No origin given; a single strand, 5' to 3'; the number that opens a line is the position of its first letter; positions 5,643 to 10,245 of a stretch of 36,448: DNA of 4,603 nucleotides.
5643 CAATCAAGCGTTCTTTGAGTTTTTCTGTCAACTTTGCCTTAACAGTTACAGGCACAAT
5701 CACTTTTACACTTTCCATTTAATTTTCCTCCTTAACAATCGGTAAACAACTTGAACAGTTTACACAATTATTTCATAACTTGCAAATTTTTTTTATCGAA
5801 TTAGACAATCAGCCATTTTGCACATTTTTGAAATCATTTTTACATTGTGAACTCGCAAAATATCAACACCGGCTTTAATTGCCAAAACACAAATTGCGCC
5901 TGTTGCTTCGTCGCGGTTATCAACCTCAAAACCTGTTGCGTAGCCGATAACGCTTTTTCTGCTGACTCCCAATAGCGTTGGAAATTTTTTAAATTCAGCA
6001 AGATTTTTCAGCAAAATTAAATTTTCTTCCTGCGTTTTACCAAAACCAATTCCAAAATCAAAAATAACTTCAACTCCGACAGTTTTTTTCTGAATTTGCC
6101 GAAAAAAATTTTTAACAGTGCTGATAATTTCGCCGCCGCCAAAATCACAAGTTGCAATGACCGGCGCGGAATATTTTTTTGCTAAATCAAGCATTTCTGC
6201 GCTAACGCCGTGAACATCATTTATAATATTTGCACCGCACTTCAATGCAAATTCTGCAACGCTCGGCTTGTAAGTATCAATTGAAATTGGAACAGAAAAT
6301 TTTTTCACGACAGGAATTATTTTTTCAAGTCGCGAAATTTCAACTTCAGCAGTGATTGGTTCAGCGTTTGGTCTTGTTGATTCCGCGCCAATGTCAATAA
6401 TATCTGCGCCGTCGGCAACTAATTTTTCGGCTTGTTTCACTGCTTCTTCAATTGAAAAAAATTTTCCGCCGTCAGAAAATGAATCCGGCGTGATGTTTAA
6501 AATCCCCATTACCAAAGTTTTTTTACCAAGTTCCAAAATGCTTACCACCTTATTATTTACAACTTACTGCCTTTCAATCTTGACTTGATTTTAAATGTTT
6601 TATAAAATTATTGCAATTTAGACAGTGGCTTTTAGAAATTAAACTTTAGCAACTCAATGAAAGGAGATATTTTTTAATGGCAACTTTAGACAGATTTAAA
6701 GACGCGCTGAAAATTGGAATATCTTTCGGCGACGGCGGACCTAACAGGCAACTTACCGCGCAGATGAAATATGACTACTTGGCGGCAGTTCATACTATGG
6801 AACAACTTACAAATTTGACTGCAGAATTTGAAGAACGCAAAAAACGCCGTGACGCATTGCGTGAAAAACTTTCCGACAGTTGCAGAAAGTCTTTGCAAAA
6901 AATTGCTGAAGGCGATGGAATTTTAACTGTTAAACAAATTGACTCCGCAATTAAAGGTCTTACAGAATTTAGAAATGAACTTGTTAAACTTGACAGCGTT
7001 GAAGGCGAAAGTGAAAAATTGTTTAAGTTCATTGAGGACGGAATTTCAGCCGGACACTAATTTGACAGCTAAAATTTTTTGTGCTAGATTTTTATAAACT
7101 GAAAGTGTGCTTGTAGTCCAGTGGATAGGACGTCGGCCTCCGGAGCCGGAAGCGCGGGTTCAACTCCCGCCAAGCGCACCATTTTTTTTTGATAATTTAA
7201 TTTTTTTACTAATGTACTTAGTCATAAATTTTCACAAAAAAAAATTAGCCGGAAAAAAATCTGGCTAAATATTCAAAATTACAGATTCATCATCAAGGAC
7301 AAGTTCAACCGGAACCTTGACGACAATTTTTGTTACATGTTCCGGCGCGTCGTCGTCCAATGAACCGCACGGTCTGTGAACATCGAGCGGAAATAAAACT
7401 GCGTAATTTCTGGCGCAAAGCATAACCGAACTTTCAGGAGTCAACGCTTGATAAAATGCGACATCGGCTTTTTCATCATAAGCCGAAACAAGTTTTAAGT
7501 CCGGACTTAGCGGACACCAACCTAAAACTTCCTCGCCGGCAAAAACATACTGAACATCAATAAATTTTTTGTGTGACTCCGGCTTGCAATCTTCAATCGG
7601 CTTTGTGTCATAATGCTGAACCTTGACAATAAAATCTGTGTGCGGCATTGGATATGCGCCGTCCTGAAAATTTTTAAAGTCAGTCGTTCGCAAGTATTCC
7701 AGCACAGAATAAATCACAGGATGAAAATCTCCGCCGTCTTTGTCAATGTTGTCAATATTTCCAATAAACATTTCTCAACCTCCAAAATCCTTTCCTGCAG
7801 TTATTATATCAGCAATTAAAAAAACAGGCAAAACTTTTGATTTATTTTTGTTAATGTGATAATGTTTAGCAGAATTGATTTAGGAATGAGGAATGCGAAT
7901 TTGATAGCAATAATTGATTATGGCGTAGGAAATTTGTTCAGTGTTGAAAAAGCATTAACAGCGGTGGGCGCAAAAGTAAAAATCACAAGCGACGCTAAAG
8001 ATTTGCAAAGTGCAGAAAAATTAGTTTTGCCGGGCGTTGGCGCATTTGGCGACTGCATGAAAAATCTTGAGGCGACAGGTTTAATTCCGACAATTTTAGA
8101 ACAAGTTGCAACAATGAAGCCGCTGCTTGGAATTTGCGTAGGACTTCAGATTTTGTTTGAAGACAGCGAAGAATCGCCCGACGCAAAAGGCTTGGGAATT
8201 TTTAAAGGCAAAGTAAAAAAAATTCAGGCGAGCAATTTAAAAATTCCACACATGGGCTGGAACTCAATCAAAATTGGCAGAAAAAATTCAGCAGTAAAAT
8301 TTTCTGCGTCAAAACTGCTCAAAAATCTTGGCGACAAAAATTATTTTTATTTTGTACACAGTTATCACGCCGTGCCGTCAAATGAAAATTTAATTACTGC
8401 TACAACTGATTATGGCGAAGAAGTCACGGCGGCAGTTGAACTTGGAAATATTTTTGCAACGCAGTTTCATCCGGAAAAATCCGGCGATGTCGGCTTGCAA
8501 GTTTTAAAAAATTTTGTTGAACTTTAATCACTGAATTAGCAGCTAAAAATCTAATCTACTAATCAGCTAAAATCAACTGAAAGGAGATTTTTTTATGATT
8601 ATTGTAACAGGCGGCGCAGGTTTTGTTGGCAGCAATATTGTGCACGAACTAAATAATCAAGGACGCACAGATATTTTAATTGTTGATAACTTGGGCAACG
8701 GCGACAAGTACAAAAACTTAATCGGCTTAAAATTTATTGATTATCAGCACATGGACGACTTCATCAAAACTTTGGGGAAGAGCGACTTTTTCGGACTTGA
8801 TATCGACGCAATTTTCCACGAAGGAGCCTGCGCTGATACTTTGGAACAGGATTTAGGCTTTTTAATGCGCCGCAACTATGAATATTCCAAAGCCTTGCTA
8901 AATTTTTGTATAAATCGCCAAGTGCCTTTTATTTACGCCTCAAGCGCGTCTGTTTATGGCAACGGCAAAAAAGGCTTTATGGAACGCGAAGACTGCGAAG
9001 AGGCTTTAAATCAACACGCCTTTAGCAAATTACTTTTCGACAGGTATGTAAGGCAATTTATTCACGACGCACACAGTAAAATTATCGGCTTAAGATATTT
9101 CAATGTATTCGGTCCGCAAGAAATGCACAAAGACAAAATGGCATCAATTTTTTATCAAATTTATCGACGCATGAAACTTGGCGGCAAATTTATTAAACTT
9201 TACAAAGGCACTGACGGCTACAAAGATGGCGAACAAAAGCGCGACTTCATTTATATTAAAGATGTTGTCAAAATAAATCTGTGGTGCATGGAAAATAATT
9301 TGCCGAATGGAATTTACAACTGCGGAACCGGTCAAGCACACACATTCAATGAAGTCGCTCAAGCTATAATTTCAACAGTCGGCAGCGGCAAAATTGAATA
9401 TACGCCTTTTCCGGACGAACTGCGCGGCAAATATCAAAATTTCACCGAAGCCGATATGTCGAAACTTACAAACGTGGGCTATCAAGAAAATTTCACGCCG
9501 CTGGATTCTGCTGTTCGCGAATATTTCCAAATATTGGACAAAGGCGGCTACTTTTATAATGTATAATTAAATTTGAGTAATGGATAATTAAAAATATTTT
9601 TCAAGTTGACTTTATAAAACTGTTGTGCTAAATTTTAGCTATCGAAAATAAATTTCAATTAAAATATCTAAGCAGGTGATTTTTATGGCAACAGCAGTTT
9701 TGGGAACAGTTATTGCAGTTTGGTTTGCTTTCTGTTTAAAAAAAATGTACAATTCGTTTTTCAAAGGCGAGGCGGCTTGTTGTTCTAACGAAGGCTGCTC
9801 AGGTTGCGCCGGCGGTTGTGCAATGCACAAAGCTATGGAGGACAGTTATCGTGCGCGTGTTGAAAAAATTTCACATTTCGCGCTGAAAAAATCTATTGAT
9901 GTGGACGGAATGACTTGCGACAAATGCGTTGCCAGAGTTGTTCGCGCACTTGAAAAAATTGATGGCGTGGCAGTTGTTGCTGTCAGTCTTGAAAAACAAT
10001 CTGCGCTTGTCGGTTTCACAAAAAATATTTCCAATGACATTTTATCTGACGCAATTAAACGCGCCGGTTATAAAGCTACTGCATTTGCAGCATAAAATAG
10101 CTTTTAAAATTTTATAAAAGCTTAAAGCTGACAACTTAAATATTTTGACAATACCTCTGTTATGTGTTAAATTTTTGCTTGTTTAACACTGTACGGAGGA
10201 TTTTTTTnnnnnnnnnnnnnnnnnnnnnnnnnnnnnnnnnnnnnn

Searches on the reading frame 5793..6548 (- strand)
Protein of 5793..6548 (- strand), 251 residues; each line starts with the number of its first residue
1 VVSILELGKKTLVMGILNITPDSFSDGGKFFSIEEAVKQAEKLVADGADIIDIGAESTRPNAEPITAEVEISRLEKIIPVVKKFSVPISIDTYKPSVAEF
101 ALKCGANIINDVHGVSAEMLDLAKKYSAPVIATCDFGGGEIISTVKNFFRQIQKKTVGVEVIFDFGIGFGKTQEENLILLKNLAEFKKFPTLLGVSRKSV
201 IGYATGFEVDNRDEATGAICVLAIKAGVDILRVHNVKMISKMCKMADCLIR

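Call 17: search_protein_families(library=pfam, proteins=[window:5793-6548:-], max_evalue=0.001)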
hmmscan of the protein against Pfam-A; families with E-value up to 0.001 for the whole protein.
window:5793-6548:- (251 aa): 2 families
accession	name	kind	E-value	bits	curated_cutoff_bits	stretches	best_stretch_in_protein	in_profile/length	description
PF00809.28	Pterin_bind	-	4.4e-66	223.4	25.5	1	14-234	1-244/244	Pterin binding enzyme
PF00549.24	Ligase_CoA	-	0.00014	22.4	24.5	0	116-219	8-107/128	CoA-ligase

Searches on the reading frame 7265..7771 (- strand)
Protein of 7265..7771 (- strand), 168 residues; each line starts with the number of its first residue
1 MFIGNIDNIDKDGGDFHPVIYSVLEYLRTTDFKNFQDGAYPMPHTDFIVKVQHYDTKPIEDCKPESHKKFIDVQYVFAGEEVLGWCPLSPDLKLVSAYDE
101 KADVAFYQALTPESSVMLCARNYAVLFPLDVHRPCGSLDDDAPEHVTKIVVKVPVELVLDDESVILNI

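Call 17: search_protein_families(library=pfam, proteins=[window:7265-7771:-], max_evalue=0.001)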
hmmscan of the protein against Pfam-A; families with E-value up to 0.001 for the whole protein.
window:7265-7771:- (168 aa): 1 family
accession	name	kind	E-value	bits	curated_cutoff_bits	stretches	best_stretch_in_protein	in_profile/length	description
PF04074.18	DUF386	-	9.3e-39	133.2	26.5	1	1-153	1-144/145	YhcH/YjgK/YiaL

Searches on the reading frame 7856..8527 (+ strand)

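Call 17: search_protein_families(library=pfam, proteins=[window:7856-8527:+], max_evalue=0.001)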
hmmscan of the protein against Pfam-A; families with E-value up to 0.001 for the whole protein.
window:7856-8527:+ (223 aa): 3 families
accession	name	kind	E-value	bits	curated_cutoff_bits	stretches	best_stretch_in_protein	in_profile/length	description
PF00117.34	GATase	-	1.3e-22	80.9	22.8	1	19-221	2-187/190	Glutamine amidotransferase class-I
PF01174.25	SNO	-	7e-11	42.8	27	1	30-222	11-184/188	SNO glutamine amidotransferase family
PF07685.20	GATase_3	-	4.7e-05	23.5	27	1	33-120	18-115/196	CobB/CobQ-like glutamine amidotransferase domain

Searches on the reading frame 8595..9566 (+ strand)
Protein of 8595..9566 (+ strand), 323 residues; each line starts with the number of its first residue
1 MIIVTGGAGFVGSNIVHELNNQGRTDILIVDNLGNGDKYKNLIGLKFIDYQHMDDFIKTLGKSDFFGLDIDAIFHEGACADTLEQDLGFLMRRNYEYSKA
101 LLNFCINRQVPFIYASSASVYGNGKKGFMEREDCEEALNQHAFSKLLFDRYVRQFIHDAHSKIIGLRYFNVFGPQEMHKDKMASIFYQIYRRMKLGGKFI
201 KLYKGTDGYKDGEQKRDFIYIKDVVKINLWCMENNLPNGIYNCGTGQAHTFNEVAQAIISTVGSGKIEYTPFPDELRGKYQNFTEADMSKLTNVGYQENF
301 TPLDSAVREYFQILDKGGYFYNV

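Call 17: search_protein_families(library=pfam, proteins=[window:8595-9566:+], max_evalue=0.001)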
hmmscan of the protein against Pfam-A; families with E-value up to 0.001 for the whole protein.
window:8595-9566:+ (323 aa): 5 families
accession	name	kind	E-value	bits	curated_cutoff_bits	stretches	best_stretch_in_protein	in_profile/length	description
PF01370.27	Epimerase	-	1e-40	140.1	20.9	1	2-244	1-240/240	NAD dependent epimerase/dehydratase family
PF16363.11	GDP_Man_Dehyd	-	2.5e-16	60.5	27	1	107-264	119-268/332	GDP-mannose 4,6 dehydratase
PF01073.25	3Beta_HSD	-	2.6e-08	33.7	22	1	3-133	1-137/280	3-beta hydroxysteroid dehydrogenase/isomerase family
PF04321.23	RmlD_sub_bind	-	4.9e-06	26.3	27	1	2-174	3-154/287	RmlD substrate binding domain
PF07993.18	NAD_binding_4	-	9e-06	25.5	20.1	0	69-134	88-154/258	Male sterility protein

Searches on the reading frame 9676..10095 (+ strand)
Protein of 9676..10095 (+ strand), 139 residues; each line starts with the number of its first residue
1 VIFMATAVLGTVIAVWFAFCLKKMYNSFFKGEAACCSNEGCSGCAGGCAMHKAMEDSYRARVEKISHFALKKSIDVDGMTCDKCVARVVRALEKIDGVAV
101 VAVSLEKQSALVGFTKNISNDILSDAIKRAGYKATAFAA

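Call 18: search_protein_families(library=pfam, proteins=[window:9676-10095:+], max_evalue=0.001)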
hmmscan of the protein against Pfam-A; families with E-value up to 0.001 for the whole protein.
window:9676-10095:+ (139 aa): 1 family
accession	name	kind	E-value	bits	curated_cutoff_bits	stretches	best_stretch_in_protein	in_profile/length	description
PF00403.32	HMA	-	1.7e-10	41.6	24.8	1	74-133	2-62/62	Heavy-metal-associated domain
